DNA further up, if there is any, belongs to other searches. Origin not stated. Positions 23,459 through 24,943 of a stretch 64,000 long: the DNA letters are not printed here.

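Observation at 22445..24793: Orphan single-subunit HgdB/BcrB-family protein with its own HgdC-type ATPase and ferredoxin, wedged between the Hcr-like Mo enzyme and the OFOR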

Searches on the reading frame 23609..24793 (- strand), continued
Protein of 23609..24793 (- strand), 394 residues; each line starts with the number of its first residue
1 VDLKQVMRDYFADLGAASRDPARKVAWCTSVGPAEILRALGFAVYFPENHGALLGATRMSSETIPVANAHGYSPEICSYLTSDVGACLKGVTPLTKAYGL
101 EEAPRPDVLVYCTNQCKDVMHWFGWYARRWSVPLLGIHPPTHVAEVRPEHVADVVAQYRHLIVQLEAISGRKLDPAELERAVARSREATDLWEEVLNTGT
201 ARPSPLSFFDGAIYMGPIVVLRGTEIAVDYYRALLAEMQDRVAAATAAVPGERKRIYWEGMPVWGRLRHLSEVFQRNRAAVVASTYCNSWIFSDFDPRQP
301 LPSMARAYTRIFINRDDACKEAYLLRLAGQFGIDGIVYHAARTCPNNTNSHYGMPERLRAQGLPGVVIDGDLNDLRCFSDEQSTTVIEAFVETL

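Call 60: fold_search(model_id=the predicted structure, library=pdb)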
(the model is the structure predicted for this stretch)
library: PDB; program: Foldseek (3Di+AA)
matches with E <= 10: 525; with E <= 0.001: 20
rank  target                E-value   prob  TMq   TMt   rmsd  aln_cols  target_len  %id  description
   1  3o3o_A                9.2e-24  1.00  0.89  0.88   2.6       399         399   30  (R)-2-hydroxyisocaproyl-CoA dehydratase in complex with (R)-2-hydroxyisocaproate (released 2011-03-16)
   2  3o3m_A                1.1e-23  1.00  0.90  0.89   2.6       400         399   29  (R)-2-Hydroxyisocaproyl-CoA Dehydratase (released 2011-03-16)
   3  3o3m_C                2.1e-23  1.00  0.90  0.88   2.6       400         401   30  (R)-2-Hydroxyisocaproyl-CoA Dehydratase (released 2011-03-16)
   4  9gai_A                2.0e-21  1.00  0.88  0.80   2.9       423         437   25  3-methylbenzoyl-CoA reductase from Thauera chlorobenzoica (MbdONPQ) (released 2026-02-18)
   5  9g87_A                2.1e-21  1.00  0.88  0.80   2.9       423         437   25  3-methylbenzoyl-CoA reductase from Thauera chlorobenzoica (subunits MbdON ) (released 2026-02-04)
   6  8s02_C                4.4e-21  1.00  0.88  0.81   3.4       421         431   21  BzdNO-benzoyl-CoA complex (released 2025-03-05)
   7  9gai_E                5.3e-21  1.00  0.88  0.80   2.9       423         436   25  3-methylbenzoyl-CoA reductase from Thauera chlorobenzoica (MbdONPQ) (released 2026-02-18)
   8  8s02_A                8.9e-21  1.00  0.88  0.80   2.8       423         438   20  BzdNO-benzoyl-CoA complex (released 2025-03-05)
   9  8s2r_C                9.8e-21  1.00  0.88  0.82   2.8       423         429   20  BzdNO in partially coenzyme A - free state (released 2025-03-05)
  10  6eno                  1.2e-13  1.00  0.77  0.72   3.5       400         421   17  Double cubane cluster oxidoreductase (released 2018-03-14)
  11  7yzm_A                1.0e-12  1.00  0.78  0.73   3.5       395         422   17  MgADPNP-bound DCCP:DCCP-R complex (released 2022-12-28)
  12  3o3m_D                1.1e-12  1.00  0.72  0.76   4.4       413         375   14  (R)-2-Hydroxyisocaproyl-CoA Dehydratase (released 2011-03-16)
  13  9gai_B                1.2e-12  1.00  0.69  0.70   5.8       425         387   17  3-methylbenzoyl-CoA reductase from Thauera chlorobenzoica (MbdONPQ) (released 2026-02-18)
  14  3o3n_B                1.2e-12  1.00  0.71  0.75   4.6       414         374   15  (R)-2-hydroxyisocaproyl-CoA dehydratase in complex with its substrate (R)-2-hydroxyisocaproyl-CoA (released 2011-03-16)
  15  3o3m_B                1.7e-12  1.00  0.73  0.76   4.4       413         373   14  (R)-2-Hydroxyisocaproyl-CoA Dehydratase (released 2011-03-16)
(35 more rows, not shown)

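Call 61: search_protein_representatives(protein=window:23609-24793:-)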
Query: 394 residues. Proteins with E-value up to 0.001 (for the whole library): 1579; up to 1e-10: 898; up to 1e-30: 233. The best 150 are listed.
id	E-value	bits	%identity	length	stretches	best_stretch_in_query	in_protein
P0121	3.1e-142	490.9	56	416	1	3-394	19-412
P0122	6.0e-131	453.7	51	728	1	2-392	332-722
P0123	6.8e-109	381.1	46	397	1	7-393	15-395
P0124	1.4e-107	376.7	45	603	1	3-392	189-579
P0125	7.1e-107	374.4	52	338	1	4-322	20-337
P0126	1.2e-101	357.2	44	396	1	21-392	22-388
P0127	1.9e-98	346.7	44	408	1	3-393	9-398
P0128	3.0e-94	332.9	58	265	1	135-394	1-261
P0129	5.2e-94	332.1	55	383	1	3-266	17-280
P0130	9.7e-94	331.2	57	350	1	2-276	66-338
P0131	4.2e-93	329.1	41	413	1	4-394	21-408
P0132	1.5e-92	327.2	44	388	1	4-392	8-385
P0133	3.2e-89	316.3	39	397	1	22-392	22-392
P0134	1.4e-87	310.9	53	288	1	3-257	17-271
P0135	5.1e-83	295.9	38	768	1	3-393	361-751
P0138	1.7e-78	281.0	45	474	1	3-394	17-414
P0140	4.0e-76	273.2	39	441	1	19-394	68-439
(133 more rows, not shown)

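Call 63: search_protein_families(library=pfam, proteins=[P0122, P0124, P0135, P0138, P0140], max_evalue=0.001)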
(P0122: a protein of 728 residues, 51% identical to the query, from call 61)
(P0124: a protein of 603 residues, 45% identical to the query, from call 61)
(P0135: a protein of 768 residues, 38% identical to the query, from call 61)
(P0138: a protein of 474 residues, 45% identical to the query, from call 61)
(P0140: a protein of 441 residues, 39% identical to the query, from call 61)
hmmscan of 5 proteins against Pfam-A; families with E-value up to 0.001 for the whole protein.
P0122 (728 aa): 11 families
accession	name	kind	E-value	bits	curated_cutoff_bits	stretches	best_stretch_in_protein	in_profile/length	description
PF06050.19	HGD-D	-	2.5e-64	218.5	28.4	1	361-724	3-342/342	2-hydroxyglutaryl-CoA dehydratase, D-component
PF08546.17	ApbA_C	-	5.6e-26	91.8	22.7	1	185-307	1-124/125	Ketopantoate reductase PanE/ApbA C terminal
PF02558.23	ApbA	-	2.1e-22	79.8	22.2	1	9-158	2-148/150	Ketopantoate reductase PanE/ApbA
PF03721.20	UDPG_MGDP_dh_N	-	6.9e-08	32.7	27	1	7-53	2-48/187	UDP-glucose/GDP-mannose dehydrogenase family, NAD binding domain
PF01210.29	NAD_Gly3P_dh_N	-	2.4e-05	24.8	23.1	1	9-115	3-109/158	NAD-dependent glycerol-3-phosphate dehydrogenase N-terminus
PF03446.21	NAD_binding_2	-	2.8e-05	24.6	21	1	9-85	3-65/161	NAD binding domain of 6-phosphogluconate dehydrogenase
PF02737.24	3HCDH_N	-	6.4e-05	23.4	22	1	8-94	2-89/180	3-hydroxyacyl-CoA dehydrogenase, NAD binding domain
PF07992.20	Pyr_redox_2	-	0.0001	22.3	26.1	1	6-45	143-182/291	Pyridine nucleotide-disulphide oxidoreductase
PF01266.30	DAO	-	0.00047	20.2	27.9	0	10-54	4-49/353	FAD dependent oxidoreductase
PF13478.12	XdhC_C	-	0.00059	20.8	29.7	0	10-47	3-35/125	XdhC Rossmann domain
PF03807.23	F420_oxidored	-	0.00072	20.5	21.6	0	9-111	3-94/94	NADP oxidoreductase coenzyme F420-dependent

P0124 (603 aa): 2 families
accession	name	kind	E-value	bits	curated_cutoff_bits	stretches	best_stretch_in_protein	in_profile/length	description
PF06050.19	HGD-D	-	1.8e-51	176.2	28.4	1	218-579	4-340/342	2-hydroxyglutaryl-CoA dehydratase, D-component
PF08546.17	ApbA_C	-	1.1e-34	119.9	22.7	1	16-138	3-124/125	Ketopantoate reductase PanE/ApbA C terminal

P0135 (768 aa): 4 families
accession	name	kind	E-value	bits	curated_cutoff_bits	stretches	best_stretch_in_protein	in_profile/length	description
PF06050.19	HGD-D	-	5e-38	132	28.4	1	389-750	3-340/342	2-hydroxyglutaryl-CoA dehydratase, D-component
PF02558.23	ApbA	-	4.4e-36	124.2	22.2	1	3-154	1-149/150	Ketopantoate reductase PanE/ApbA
PF08546.17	ApbA_C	-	2.9e-32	112.1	22.7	1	180-304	1-124/125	Ketopantoate reductase PanE/ApbA C terminal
PF03807.23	F420_oxidored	-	7.4e-05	23.7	21.6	1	2-106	1-94/94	NADP oxidoreductase coenzyme F420-dependent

P0138 (474 aa): 1 family
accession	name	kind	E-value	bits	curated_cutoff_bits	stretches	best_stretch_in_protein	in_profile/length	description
PF06050.19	HGD-D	-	4.9e-23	82.7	28.4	1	218-414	145-342/342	2-hydroxyglutaryl-CoA dehydratase, D-component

P0140 (441 aa): 1 family
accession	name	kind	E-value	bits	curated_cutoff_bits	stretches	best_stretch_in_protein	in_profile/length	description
PF06050.19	HGD-D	-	8.6e-75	252.9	28.4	1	78-439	2-342/342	2-hydroxyglutaryl-CoA dehydratase, D-component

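Call 67: find_encoding_contigs(protein=P0122, flank=8000, max_places=3)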
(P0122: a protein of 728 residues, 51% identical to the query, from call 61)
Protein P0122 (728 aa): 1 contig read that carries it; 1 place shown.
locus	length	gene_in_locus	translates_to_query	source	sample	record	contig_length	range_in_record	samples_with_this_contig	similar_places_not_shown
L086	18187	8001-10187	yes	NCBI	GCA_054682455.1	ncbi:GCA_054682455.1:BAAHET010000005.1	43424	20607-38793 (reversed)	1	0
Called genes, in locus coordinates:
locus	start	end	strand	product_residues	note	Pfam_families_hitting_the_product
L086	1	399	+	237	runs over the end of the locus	PF01507:PAPS_reduct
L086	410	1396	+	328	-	PF00291:PALP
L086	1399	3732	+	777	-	PF03460:NIR_SIR_ferr, PF01077:NIR_SIR, PF03460:NIR_SIR_ferr, PF01206:TusA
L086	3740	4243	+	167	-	PF13241:NAD_binding_7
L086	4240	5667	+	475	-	PF00590:TP_methylase, PF02602:HEM4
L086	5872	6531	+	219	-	PF07238:PilZ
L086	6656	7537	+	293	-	PF17827:PrmC_N, PF05971:Methyltransf_10 (weak), PF05175:MTS, PF06325:PrmA (weak), PF08241:Methyltransf_11, PF08242:Methyltransf_12, PF13649:Methyltransf_25, PF13847:Methyltransf_31, +1 more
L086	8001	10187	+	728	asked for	PF01210:NAD_Gly3P_dh_N (faint), PF02558:ApbA, PF03721:UDPG_MGDP_dh_N, PF08546:ApbA_C, PF06050:HGD-D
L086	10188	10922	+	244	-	PF01869:BcrAD_BadFG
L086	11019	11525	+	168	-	PF00111:Fer2, PF01799:Fer2_2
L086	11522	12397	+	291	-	PF00941:FAD_binding_5, PF03450:CO_deh_flav_C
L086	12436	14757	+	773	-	PF01315:Ald_Xan_dh_C, PF02738:MoCoBD_1, PF20256:MoCoBD_2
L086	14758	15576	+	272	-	PF02625:XdhC_CoxI, PF13478:XdhC_C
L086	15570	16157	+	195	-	PF01128:IspD, PF12804:NTP_transf_3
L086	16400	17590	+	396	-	PF00162:PGK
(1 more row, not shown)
